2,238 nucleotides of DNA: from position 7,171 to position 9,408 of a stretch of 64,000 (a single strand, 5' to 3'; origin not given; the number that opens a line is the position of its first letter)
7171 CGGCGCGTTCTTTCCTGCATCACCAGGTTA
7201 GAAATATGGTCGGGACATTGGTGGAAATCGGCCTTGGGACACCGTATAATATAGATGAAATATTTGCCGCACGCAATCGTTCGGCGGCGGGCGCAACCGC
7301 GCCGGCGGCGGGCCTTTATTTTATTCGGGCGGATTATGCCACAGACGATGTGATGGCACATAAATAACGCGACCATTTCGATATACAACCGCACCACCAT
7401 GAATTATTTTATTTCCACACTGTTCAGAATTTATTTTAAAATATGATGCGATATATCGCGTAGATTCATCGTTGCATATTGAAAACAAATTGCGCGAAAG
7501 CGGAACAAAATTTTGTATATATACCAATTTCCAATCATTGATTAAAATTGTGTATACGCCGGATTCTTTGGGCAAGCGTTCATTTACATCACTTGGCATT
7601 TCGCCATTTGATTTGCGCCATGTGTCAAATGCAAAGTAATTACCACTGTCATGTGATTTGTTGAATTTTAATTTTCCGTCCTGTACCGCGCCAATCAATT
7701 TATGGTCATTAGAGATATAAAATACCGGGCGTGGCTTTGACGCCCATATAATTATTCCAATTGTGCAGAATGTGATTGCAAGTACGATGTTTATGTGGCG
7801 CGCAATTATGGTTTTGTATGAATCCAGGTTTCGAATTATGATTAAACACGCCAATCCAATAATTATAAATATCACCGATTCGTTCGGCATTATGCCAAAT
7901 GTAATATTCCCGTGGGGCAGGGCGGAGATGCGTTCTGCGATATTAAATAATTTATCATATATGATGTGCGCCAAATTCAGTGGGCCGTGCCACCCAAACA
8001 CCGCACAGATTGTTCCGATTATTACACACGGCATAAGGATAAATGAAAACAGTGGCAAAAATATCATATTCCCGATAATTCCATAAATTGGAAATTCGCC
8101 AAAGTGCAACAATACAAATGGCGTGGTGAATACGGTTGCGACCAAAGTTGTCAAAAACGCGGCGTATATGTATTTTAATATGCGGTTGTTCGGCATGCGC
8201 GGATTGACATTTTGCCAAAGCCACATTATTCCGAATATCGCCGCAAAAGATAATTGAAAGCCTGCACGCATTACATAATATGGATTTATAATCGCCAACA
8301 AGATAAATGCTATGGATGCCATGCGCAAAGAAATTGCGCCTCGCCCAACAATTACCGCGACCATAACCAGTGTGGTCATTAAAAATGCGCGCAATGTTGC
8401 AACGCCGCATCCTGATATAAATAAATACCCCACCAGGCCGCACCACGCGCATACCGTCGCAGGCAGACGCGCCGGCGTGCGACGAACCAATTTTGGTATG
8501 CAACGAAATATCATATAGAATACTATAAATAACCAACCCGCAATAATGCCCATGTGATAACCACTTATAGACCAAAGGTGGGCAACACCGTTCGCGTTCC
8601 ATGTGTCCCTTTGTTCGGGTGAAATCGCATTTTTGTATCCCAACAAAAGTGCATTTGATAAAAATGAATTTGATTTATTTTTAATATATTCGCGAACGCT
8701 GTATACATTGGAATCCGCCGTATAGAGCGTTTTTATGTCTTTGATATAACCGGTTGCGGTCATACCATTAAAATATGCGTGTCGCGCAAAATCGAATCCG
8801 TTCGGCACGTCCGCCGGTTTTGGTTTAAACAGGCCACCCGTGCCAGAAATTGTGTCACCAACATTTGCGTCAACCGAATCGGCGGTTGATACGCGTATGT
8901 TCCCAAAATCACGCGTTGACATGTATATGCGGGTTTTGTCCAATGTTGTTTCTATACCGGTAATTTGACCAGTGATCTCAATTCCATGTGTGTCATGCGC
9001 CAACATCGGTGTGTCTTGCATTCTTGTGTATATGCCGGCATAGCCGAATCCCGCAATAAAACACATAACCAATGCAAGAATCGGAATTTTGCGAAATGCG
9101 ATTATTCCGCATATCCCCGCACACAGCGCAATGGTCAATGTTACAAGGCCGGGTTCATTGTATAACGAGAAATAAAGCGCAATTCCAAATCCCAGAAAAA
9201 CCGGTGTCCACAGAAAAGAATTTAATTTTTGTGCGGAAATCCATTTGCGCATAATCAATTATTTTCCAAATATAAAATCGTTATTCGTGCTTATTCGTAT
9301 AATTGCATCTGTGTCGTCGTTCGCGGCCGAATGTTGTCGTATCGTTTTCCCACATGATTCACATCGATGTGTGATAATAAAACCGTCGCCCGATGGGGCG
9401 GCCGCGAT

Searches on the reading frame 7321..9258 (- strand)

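Call 92: search_protein_families(library=pfam, proteins=[window:7321-9258:-], max_evalue=0.00001)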
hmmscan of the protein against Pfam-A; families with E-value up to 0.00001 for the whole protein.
window:7321-9258:- (645 aa): 2 families
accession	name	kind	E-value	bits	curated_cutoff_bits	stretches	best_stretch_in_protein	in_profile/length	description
PF03772.21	Competence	-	4.4e-54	184.1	23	1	204-475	1-266/270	Competence protein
PF13567.11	DUF4131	-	5.5e-13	49.4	31.6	1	38-177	7-164/165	Domain of unknown function (DUF4131)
